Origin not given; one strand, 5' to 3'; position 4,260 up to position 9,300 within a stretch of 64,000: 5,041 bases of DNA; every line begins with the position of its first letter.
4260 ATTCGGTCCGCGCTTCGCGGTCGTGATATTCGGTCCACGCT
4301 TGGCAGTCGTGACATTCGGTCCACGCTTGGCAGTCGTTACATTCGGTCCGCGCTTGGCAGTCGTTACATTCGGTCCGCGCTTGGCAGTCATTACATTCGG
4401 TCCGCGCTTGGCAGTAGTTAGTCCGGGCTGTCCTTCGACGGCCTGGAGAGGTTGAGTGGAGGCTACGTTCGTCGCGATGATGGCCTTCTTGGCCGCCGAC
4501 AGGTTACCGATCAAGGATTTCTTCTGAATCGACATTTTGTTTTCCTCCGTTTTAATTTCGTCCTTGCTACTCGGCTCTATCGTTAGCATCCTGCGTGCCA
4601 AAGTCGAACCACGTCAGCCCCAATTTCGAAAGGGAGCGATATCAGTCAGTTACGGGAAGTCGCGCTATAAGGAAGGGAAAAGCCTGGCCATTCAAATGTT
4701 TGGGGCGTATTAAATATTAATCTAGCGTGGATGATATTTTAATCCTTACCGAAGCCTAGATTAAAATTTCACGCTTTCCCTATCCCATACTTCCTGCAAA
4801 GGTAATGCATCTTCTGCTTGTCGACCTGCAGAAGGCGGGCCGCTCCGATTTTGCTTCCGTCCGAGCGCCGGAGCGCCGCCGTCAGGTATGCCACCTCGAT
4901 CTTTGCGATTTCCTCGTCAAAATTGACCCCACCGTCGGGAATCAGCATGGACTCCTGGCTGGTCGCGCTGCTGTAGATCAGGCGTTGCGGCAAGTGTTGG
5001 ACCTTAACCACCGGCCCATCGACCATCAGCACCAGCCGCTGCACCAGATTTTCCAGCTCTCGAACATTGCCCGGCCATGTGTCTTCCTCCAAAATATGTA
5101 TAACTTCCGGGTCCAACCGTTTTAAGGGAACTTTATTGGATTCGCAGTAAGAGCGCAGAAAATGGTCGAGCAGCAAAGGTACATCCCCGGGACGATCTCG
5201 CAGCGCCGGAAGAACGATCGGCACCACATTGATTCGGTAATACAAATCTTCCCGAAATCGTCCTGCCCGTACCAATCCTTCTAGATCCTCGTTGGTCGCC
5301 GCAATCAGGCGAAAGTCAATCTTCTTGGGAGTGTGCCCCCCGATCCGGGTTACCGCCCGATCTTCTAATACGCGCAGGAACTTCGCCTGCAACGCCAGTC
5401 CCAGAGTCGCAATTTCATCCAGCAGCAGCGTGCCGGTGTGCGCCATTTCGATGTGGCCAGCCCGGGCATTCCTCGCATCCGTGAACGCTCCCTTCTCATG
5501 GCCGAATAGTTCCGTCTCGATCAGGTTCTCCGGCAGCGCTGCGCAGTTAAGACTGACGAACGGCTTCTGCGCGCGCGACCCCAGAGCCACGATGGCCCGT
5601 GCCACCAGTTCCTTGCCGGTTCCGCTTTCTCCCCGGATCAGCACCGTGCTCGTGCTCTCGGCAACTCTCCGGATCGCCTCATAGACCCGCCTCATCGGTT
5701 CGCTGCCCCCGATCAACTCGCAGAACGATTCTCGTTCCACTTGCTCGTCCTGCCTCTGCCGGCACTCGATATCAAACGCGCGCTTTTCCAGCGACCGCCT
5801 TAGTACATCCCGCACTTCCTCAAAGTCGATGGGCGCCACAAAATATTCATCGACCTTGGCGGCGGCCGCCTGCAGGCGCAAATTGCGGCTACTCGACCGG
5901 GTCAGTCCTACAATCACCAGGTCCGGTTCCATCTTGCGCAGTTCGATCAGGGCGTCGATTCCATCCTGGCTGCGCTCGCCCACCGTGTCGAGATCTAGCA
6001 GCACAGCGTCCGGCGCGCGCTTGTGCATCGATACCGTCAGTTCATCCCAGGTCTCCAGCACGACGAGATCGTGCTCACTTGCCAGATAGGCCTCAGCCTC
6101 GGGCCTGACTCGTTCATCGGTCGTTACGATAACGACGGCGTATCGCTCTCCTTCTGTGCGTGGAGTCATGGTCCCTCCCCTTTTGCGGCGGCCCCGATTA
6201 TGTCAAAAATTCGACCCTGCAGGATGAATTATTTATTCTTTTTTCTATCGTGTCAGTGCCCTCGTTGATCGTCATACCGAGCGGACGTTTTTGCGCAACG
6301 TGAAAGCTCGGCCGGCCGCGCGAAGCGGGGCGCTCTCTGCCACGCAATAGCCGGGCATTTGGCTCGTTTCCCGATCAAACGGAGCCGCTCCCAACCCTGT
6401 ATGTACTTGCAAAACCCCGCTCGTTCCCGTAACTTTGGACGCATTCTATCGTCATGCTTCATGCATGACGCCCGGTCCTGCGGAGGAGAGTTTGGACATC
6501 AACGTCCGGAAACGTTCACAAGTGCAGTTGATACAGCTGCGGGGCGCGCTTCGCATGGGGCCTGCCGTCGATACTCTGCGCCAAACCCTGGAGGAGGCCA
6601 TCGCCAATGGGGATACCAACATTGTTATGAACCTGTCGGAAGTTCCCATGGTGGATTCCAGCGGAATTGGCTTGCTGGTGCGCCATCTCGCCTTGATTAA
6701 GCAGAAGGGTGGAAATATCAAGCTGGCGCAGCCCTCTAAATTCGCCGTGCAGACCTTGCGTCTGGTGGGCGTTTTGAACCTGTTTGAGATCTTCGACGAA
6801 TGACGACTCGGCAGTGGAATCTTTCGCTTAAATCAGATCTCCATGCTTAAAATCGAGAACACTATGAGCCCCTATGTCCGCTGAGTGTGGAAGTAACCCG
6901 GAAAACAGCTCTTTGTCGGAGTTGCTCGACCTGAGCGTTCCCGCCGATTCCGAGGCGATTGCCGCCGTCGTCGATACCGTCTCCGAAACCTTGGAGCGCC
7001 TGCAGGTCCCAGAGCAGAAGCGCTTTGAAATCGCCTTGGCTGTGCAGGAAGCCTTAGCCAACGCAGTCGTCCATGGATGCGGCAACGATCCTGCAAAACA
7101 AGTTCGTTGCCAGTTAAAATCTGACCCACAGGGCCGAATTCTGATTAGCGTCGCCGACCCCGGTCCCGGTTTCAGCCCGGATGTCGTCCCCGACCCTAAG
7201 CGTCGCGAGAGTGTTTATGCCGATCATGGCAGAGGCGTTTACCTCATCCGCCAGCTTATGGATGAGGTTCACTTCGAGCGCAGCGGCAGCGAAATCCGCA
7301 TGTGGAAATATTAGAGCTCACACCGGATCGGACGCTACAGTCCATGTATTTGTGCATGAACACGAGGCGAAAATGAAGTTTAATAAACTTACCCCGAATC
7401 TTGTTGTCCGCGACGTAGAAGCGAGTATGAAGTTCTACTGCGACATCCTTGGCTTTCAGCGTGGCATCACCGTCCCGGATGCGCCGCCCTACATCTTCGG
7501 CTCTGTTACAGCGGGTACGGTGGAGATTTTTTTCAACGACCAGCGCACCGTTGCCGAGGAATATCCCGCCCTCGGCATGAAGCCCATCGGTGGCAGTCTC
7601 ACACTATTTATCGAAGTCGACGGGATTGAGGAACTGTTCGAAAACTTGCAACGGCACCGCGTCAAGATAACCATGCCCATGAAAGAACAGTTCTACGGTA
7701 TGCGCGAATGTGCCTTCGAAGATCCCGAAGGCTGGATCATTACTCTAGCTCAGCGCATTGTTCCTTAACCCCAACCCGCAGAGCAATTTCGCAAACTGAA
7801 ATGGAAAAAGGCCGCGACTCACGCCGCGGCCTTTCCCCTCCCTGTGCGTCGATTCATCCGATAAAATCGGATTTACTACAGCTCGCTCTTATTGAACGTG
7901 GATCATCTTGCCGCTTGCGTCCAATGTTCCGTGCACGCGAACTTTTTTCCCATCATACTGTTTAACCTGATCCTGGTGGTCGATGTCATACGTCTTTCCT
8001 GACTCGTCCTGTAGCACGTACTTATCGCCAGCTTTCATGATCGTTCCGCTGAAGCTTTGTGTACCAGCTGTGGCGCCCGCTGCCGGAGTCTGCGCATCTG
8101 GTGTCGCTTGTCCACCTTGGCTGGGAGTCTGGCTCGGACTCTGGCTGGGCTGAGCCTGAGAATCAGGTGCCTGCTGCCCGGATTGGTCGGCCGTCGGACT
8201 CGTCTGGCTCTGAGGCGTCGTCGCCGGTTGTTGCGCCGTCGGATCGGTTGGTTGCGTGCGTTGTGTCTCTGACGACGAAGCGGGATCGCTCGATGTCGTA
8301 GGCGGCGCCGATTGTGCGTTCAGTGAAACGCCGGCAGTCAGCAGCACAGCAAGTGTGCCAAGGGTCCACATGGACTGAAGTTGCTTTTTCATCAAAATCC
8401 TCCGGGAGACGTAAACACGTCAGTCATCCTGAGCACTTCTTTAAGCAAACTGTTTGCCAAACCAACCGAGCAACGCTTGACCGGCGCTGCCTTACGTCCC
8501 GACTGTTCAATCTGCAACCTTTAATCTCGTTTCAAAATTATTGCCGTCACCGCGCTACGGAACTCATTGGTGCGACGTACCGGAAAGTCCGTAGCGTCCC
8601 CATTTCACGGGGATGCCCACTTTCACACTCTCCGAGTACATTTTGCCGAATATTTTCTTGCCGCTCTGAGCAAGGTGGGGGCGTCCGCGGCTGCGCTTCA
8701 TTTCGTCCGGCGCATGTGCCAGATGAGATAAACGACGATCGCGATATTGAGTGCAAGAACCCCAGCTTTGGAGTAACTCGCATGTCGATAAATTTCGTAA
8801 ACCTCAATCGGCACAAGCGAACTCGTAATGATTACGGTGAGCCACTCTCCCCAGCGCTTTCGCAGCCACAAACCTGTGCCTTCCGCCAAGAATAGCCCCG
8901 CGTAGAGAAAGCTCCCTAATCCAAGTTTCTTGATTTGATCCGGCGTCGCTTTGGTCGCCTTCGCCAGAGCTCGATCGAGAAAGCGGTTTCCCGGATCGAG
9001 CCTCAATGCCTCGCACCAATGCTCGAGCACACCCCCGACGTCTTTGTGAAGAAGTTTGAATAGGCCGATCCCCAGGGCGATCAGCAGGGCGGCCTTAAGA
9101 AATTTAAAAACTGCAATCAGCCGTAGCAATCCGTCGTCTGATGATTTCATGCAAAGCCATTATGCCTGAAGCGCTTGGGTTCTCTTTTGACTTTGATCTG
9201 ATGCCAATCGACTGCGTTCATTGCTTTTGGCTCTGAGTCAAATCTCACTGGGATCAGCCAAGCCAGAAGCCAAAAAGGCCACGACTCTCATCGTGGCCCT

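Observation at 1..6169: Sigma-54-driven tandem-repeat peptide gene convergent with a PqqD-like/M50-protease/HlyD operon: candidate multi-core peptide processing-export system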

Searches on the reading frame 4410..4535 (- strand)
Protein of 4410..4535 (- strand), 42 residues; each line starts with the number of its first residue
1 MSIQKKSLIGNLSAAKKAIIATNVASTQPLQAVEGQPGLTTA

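Call 38: find_homologous_proteins(query=A3, max_evalue=1)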
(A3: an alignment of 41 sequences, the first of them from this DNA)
Query A3 (41 sequences) (42 aa, profile of the alignment): 565 proteins with E <= 1 among 632 candidates; the best 120 are listed.
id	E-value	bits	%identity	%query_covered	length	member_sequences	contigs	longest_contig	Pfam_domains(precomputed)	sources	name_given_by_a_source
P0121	2.3e-12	65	68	88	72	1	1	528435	-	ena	-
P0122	4.6e-12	64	91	55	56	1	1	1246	-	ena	-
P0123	6.4e-12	63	79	69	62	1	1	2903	-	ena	-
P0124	7.0e-12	63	74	100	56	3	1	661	-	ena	-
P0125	1.3e-11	62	75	76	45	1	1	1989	-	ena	-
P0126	1.3e-11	62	80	71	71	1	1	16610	-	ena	-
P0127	1.4e-11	62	55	69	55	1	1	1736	-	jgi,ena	-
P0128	1.5e-11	62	65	62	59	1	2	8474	-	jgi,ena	-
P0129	2.2e-11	62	76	100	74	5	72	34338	-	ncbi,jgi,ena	ncbi:MAG: hypothetical protein ABSG40_20825 [Terriglobales bacterium]|jgi:hypothetical protein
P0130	2.5e-11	61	83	71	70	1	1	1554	-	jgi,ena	-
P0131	2.7e-11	61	52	69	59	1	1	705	-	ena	-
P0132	2.9e-11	61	56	98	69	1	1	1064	-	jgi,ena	-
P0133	3.0e-11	61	52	69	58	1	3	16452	-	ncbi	-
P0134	3.9e-11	61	77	71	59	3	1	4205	-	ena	-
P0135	4.1e-11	61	81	62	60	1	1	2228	-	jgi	jgi:hypothetical protein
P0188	1.1e-9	56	65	48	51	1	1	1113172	-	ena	-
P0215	2.1e-9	55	64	67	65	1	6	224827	-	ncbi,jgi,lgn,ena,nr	ncbi:MAG TPA: hypothetical protein VEI26_05350 [Terriglobales bacterium]|nr:hypothetical protein [Te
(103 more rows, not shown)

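Call 43: find_encoding_contigs(protein=P0188, flank=6000, max_places=2)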
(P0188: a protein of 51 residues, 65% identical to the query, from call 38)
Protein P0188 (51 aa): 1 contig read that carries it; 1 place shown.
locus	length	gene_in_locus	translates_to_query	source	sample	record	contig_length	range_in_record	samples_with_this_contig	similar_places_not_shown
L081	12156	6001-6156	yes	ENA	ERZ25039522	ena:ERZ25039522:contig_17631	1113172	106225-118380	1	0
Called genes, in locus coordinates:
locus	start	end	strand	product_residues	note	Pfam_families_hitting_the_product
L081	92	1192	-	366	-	-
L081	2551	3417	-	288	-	PF01740:STAS, PF13466:STAS_2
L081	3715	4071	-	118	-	PF01740:STAS, PF13466:STAS_2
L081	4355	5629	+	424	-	PF00158:Sigma54_activat, PF01078:Mg_chelatase (faint), PF14532:Sigma54_activ_2, PF07724:AAA_2 (weak), PF07728:AAA_5 (weak)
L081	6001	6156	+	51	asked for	-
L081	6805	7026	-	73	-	-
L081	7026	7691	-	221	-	-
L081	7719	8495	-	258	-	-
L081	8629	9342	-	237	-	PF25919:BSH_CusB (faint), PF00364:Biotin_lipoyl (faint), PF25917:BSH_RND, PF25973:BSH_CzcB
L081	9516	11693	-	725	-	PF01590:GAF, PF13185:GAF_2, PF01590:GAF, PF13185:GAF_2, PF13492:GAF_3 (weak), PF25919:BSH_CusB (faint), PF25973:BSH_CzcB, PF25954:Beta-barrel_RND_2, +1 more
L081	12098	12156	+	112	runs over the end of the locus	PF01740:STAS, PF13466:STAS_2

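Call 44: find_encoding_contigs(protein=P0215, flank=6000, max_places=2)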
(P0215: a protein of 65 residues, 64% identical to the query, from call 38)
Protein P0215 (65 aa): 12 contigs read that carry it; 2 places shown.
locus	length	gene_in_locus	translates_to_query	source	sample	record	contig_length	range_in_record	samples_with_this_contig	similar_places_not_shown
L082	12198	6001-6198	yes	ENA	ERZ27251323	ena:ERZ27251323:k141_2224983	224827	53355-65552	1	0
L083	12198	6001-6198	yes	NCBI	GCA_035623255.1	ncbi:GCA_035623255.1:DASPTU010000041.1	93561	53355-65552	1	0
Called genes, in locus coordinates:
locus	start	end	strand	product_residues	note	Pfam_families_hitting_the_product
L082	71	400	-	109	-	PF03544:TonB_C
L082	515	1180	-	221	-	PF06966:DUF1295 (weak), PF04191:PEMT, PF04140:ICMT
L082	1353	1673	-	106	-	-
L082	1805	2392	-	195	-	PF08818:DUF1801, PF13376:OmdA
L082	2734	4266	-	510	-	PF13609:Porin_4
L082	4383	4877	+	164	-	PF12728:HTH_17, PF03459:TOBE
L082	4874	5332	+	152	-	-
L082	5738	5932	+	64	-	-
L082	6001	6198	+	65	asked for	-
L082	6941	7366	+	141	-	-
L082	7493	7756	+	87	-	-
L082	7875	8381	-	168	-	PF00691:OmpA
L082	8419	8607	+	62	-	-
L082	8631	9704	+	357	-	PF18152:DAHP_snth_FXD, PF00793:DAHP_synth_1, PF03102:NeuB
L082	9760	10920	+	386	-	-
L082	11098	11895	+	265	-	PF01145:Band_7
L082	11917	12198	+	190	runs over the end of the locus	PF05036:SPOR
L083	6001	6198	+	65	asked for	-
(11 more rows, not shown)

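Call 98: find_encoding_contigs(protein=P0129, flank=1500, max_places=10)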
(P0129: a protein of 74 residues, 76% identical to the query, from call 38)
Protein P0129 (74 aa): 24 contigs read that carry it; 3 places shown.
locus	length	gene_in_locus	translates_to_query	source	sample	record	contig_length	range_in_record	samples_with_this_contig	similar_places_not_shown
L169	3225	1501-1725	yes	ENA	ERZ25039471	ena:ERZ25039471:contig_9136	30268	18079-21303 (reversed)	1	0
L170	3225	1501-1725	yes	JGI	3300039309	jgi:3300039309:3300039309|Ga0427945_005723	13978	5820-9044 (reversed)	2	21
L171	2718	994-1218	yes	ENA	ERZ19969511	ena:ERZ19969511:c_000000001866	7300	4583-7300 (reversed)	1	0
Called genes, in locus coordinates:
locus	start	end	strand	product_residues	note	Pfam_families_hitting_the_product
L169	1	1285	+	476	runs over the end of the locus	PF00072:Response_reg (weak), PF00158:Sigma54_activat, PF14532:Sigma54_activ_2, PF00004:AAA (faint), PF07728:AAA_5 (weak), PF25601:AAA_lid_14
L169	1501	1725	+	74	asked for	-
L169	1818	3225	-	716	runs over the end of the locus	-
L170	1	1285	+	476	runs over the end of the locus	PF00072:Response_reg (weak), PF00158:Sigma54_activat, PF14532:Sigma54_activ_2, PF00004:AAA (faint), PF07728:AAA_5 (weak), PF25601:AAA_lid_14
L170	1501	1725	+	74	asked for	-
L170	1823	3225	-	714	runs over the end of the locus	-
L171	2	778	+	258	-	?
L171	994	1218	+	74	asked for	-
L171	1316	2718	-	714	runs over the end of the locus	-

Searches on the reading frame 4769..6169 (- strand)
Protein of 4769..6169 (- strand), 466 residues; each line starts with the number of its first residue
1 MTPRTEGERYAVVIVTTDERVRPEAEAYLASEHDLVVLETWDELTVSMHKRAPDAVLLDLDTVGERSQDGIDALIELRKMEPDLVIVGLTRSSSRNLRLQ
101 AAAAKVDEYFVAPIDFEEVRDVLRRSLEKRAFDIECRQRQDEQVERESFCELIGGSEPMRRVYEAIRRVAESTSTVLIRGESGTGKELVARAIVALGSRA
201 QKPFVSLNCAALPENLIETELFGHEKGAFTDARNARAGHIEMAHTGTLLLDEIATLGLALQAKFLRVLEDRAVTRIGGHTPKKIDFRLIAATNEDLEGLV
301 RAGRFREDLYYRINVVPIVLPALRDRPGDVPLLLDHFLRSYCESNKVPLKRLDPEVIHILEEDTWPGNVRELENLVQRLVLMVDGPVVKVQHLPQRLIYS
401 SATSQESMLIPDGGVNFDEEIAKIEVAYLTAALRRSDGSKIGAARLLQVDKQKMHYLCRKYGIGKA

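Call 5: search_protein_families(library=pfam, proteins=[window:4769-6169:-], max_evalue=0.01)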
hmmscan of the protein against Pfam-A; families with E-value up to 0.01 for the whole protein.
window:4769-6169:- (466 aa): 11 families
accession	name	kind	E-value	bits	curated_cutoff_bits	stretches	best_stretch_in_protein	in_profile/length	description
PF00158.32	Sigma54_activat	-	4.2e-67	225.5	20.2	1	152-318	1-167/168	Sigma-54 interaction domain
PF25601.1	AAA_lid_14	-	9.6e-25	86.7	27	1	324-406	1-83/87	AAA+ ATPase lid domain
PF14532.12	Sigma54_activ_2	-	6.3e-18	65.8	25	1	153-323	1-138/138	Sigma-54 interaction domain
PF07728.20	AAA_5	-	2e-07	31.5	22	1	176-294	2-123/139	AAA domain (dynein-related subfamily)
PF00072.30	Response_reg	-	6.9e-07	29.9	30.2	1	12-123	1-110/111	Response regulator receiver domain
PF01078.27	Mg_chelatase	-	3.2e-05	23.9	20.3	0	233-293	95-157/207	Magnesium chelatase, subunit ChlI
PF00004.35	AAA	-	0.0001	23.2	21.2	1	176-308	1-126/131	ATPase family associated with various cellular activities (AAA)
PF07724.20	AAA_2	-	0.00062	20.3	27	1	173-289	3-120/166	AAA domain (Cdc48 subfamily)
PF13191.12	AAA_16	-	0.0012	19.8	32.6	1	156-235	6-97/167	AAA ATPase domain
PF02954.25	HTH_8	-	0.0021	18.2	22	1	421-449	2-30/42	Bacterial regulatory protein, Fis family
PF07726.17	AAA_3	-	0.0048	17.2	27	1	176-293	2-111/131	ATPase family associated with various cellular activities (AAA)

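Call 6: search_protein_families(library=ncbifam, proteins=[window:4769-6169:-], max_evalue=0.01)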
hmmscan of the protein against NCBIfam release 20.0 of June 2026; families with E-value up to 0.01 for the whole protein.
window:4769-6169:- (466 aa): 41 families (the best 25 are shown)
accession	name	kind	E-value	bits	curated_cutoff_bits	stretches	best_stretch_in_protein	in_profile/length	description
NF008469.0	PRK11361.1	equivalog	1.7e-112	376.5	714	1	10-464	5-457/461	acetoacetate metabolism transcriptional regulator AtoC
TIGR01818.1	ntrC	equivalog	3.4e-106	355.8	558.6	1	13-406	2-390/463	nitrogen regulation protein NR(I)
TIGR02915.1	PEP_resp_reg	equivalog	8.6e-104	347.8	502.6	1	14-463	3-444/445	PEP-CTERM-box response regulator transcription factor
NF041552.1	TF_PrdR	equivalog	1.2e-103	347.5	795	1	115-461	233-576/577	sigma-54 dependent transcriptional regulator PrdR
TIGR01817.1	nifA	equivalog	4.3e-99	332.7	528.85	1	136-393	180-438/534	nif-specific transcriptional activator NifA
NF038308.1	RNA_repair_RtcR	equivalog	7e-93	312.3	650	1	121-455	151-505/530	RNA repair transcriptional activator RtcR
NF003451.0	PRK05022.1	equivalog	1.6e-92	310.9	476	1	126-463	167-510/512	nitric oxide reductase transcriptional regulator NorR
NF007689.0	PRK10365.1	equivalog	2.6e-89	300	760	1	49-452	46-433/441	sigma-54-dependent response regulator transcription factor ZraR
NF008176.1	PRK10923.1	equivalog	9.7e-89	298.1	620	1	11-446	5-451/469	nitrogen regulation protein NR(I)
NF041946.1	LuxO_transreg_Vib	equivalog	3.1e-87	293.3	800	1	33-407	21-390/463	quorum-sensing sigma-54 dependent transcriptional regulator LuxO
TIGR02329.1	propionate_PrpR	equivalog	1.7e-86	291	499.2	1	119-453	182-519/526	propionate catabolism operon regulatory protein PrpR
NF050807.1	TransRegFlbDCaul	equivalog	4.6e-86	289.5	750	1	152-393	120-361/454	sigma-54-dependent transcriptional regulator FlbD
NF051870.1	NAssimRespRegNtrX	equivalog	1e-81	275.2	600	1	43-461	36-450/452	nitrogen assimilation response regulator NtrX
NF011953.0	PRK15424.1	equivalog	2.1e-79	267.5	703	1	138-452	207-525/538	propionate catabolism operon regulatory protein PrpR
NF011958.0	PRK15429.1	equivalog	2.1e-77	261.3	830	1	147-463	376-686/692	formate hydrogenlyase transcriptional activator FlhA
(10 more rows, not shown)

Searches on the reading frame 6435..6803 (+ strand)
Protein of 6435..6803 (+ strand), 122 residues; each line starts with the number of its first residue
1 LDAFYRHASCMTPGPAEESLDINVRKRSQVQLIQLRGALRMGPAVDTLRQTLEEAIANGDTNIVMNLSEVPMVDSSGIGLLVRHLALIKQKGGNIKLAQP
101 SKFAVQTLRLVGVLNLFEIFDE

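Call 50: search_protein_families(library=pfam, proteins=[window:6435-6803:+], max_evalue=0.001)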
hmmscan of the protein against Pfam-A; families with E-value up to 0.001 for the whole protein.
window:6435-6803:+ (122 aa): 2 families
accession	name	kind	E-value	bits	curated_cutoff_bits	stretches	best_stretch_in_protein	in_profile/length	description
PF01740.26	STAS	-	5e-14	52.4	22.6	1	22-121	2-101/106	STAS domain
PF13466.11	STAS_2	-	1.3e-10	41.7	29.2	1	33-113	1-79/80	STAS domain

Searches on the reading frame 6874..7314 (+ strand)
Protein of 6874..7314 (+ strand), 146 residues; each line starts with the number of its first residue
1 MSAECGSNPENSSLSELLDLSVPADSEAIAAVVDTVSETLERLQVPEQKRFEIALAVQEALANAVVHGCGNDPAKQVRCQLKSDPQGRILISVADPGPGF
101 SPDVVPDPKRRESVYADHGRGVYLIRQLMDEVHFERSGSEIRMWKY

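Call 50: search_protein_families(library=pfam, proteins=[window:6874-7314:+], max_evalue=0.001)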
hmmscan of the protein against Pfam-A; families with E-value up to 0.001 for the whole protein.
window:6874-7314:+ (146 aa): 2 families
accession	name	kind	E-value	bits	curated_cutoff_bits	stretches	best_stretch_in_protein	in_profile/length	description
PF13581.12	HATPase_c_2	-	5.8e-28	97.9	27.4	1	22-144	1-126/127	Histidine kinase-like ATPase domain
PF02518.31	HATPase_c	-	8.3e-09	36.3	26.4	1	53-134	6-93/111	Histidine kinase-, DNA gyrase B-, and HSP90-like ATPase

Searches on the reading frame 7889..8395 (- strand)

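Call 50: search_protein_families(library=pfam, proteins=[window:7889-8395:-], max_evalue=0.001)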
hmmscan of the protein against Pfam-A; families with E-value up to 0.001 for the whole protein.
window:7889-8395:- (168 aa): 1 family
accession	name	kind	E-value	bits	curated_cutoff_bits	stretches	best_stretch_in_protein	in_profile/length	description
PF19135.5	DUF5818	-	6.9e-11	42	27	1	116-167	1-51/57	Protein of unknown function (DUF5818)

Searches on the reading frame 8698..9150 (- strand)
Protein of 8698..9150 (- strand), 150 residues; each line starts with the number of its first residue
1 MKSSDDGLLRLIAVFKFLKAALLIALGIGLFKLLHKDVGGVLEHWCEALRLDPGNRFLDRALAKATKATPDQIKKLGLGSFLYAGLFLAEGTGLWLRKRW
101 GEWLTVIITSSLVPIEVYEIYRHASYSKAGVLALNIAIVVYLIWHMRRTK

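Call 50: search_protein_families(library=pfam, proteins=[window:8698-9150:-], max_evalue=0.001)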
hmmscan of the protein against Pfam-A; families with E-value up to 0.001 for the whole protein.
window:8698-9150:- (150 aa): 1 family
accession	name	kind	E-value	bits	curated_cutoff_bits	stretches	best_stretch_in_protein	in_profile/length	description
PF09900.14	DUF2127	-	2.2e-42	145.1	24.3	1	9-145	2-139/140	Predicted membrane protein (DUF2127)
